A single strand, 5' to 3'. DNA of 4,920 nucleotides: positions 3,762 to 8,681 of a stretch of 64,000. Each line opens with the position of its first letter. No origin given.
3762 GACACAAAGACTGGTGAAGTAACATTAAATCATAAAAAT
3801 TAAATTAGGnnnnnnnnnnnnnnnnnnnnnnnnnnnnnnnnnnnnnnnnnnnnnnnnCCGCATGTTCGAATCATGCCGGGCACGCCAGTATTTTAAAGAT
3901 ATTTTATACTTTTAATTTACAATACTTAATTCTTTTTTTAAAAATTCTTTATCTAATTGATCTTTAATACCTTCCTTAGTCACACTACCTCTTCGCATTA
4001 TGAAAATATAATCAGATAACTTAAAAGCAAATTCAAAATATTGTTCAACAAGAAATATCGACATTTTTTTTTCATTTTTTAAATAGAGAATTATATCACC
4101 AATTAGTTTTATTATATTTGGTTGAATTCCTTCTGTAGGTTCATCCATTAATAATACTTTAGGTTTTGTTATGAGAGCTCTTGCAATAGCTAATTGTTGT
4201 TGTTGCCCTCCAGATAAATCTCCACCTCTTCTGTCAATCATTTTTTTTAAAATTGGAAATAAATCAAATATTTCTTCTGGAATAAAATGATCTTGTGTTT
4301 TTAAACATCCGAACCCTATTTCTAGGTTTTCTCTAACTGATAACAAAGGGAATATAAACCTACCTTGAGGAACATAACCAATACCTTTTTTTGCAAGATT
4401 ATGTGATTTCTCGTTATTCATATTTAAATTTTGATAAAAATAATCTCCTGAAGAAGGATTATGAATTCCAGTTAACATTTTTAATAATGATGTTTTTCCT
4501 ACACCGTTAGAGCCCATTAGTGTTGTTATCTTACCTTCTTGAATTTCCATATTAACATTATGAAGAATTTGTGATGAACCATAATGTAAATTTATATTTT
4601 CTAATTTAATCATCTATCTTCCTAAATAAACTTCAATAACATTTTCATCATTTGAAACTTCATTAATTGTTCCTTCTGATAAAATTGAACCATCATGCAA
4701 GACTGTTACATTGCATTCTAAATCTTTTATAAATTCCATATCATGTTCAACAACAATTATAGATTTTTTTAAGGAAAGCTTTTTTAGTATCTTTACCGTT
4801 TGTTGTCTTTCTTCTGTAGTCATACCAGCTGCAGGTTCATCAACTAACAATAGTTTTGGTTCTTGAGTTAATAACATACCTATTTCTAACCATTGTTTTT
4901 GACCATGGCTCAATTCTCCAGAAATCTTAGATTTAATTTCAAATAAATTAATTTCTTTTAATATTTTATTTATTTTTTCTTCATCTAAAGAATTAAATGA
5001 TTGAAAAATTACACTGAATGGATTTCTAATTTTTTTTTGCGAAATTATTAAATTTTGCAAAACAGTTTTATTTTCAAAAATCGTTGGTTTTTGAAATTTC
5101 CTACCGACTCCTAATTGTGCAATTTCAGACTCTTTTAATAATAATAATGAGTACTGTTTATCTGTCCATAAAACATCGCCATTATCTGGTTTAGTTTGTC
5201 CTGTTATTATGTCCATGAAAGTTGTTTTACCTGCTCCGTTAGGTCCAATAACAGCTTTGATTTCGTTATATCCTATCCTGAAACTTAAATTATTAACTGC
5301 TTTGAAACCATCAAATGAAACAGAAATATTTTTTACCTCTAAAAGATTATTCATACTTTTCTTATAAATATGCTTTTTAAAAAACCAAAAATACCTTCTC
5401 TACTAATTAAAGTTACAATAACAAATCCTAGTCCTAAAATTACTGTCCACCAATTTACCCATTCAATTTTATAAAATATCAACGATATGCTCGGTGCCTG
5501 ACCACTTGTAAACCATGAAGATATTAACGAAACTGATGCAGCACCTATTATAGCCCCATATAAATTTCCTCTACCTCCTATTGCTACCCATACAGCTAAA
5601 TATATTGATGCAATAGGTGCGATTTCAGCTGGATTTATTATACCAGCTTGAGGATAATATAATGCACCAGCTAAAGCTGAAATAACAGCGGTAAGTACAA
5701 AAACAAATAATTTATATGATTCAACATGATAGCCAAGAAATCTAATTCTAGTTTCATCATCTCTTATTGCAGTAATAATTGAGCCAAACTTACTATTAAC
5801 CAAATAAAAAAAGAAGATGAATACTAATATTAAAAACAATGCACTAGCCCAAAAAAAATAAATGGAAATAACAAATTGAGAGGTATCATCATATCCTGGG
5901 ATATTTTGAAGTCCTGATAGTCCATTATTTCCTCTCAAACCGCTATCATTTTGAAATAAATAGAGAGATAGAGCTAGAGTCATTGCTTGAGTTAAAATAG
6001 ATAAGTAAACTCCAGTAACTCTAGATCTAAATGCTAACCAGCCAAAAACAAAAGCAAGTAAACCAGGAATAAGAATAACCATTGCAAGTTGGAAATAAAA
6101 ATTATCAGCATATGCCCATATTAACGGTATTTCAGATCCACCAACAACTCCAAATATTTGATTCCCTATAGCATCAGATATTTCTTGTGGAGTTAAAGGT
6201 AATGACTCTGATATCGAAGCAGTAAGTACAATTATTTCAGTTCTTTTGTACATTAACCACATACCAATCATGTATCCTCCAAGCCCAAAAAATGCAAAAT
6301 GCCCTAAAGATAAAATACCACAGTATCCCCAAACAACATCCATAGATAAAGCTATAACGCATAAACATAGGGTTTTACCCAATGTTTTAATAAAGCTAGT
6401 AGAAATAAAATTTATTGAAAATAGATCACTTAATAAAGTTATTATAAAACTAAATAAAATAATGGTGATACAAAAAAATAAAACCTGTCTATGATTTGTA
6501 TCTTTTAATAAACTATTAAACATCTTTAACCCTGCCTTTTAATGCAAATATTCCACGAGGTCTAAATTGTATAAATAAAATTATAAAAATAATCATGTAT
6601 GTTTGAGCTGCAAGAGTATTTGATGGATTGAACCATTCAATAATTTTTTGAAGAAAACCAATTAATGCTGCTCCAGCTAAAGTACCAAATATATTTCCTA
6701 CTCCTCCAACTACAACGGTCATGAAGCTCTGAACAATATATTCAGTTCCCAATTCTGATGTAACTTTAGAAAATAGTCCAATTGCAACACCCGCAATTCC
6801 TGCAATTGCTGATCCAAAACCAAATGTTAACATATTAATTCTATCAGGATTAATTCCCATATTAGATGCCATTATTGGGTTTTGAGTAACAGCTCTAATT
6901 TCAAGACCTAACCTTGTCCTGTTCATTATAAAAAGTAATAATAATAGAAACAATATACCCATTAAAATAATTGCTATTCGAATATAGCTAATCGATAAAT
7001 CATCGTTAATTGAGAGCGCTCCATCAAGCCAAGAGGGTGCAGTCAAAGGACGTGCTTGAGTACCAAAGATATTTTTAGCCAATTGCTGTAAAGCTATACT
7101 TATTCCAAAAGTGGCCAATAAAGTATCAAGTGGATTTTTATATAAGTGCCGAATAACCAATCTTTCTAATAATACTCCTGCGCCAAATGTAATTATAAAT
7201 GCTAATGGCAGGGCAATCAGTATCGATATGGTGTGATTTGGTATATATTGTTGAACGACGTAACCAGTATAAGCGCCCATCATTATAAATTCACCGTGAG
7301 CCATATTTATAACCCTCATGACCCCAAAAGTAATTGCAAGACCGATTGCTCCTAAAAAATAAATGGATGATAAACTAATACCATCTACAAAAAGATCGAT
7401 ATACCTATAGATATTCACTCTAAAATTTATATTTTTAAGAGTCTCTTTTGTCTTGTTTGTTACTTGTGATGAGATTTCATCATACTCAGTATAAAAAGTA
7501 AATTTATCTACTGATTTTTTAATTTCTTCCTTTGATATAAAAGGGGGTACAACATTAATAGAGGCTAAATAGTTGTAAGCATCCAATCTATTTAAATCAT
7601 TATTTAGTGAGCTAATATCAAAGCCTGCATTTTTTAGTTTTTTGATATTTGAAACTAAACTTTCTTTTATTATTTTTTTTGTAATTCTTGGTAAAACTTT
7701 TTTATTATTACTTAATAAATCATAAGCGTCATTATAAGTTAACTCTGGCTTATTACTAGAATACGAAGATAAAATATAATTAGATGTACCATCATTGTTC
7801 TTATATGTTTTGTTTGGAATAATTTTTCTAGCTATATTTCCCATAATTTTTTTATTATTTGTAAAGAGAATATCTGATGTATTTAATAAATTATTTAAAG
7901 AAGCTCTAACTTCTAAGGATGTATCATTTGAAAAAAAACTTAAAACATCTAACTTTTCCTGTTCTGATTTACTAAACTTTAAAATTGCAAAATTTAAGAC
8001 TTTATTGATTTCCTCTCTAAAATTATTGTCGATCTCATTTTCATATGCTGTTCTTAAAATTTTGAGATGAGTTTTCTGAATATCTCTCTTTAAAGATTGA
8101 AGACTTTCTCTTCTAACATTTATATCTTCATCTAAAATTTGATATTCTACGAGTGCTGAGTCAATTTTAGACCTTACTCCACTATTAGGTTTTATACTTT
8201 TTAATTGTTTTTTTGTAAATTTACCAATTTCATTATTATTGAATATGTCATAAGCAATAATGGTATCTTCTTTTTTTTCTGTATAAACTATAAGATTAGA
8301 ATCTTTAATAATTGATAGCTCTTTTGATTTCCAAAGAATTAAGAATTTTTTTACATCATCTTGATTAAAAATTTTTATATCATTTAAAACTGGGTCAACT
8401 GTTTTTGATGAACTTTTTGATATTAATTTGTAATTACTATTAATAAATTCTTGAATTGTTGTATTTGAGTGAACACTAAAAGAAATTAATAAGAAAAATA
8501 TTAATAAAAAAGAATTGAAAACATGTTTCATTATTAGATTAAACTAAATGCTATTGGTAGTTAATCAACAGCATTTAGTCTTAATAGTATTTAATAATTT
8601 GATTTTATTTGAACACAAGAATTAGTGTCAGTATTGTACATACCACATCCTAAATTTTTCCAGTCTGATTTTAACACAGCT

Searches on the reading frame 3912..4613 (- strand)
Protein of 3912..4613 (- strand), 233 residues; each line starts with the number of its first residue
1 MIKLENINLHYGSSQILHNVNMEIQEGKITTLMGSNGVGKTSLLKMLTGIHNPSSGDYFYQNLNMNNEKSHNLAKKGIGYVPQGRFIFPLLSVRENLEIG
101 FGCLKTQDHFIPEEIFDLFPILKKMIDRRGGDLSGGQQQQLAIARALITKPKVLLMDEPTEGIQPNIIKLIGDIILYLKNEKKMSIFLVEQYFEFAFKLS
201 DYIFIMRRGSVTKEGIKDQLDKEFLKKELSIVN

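Call 22: find_encoding_contigs(protein=window:3912-4613:-, flank=1000, max_places=10)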
Protein window:3912-4613:- (233 aa): no gene with exactly this product is on record in the collection.

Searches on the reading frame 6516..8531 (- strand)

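Call 13: search_protein_families(library=ncbifam, proteins=[window:6516-8531:-], max_evalue=1e-10)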
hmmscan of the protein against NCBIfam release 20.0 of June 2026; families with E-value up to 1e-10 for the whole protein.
window:6516-8531:- (671 aa): 4 families
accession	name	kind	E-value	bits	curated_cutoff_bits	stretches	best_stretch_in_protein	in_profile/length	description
TIGR03409.1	urea_trans_UrtB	equivalog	5.6e-113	377.4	250.3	1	381-667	4-291/291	urea ABC transporter permease subunit UrtB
TIGR03622.1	urea_t_UrtB_arc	equivalog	6.3e-47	160.2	374.25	1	391-664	14-279/284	urea ABC transporter, permease protein UrtB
NF008011.0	PRK10740.1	equivalog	5.4e-25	88.7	379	1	377-661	8-299/308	high-affinity branched-chain amino acid ABC transporter permease LivH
NF008450.0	PRK11301.1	subfamily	3.2e-12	46.6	366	0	519-665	262-409/418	high-affinity branched-chain amino acid ABC transporter permease LivM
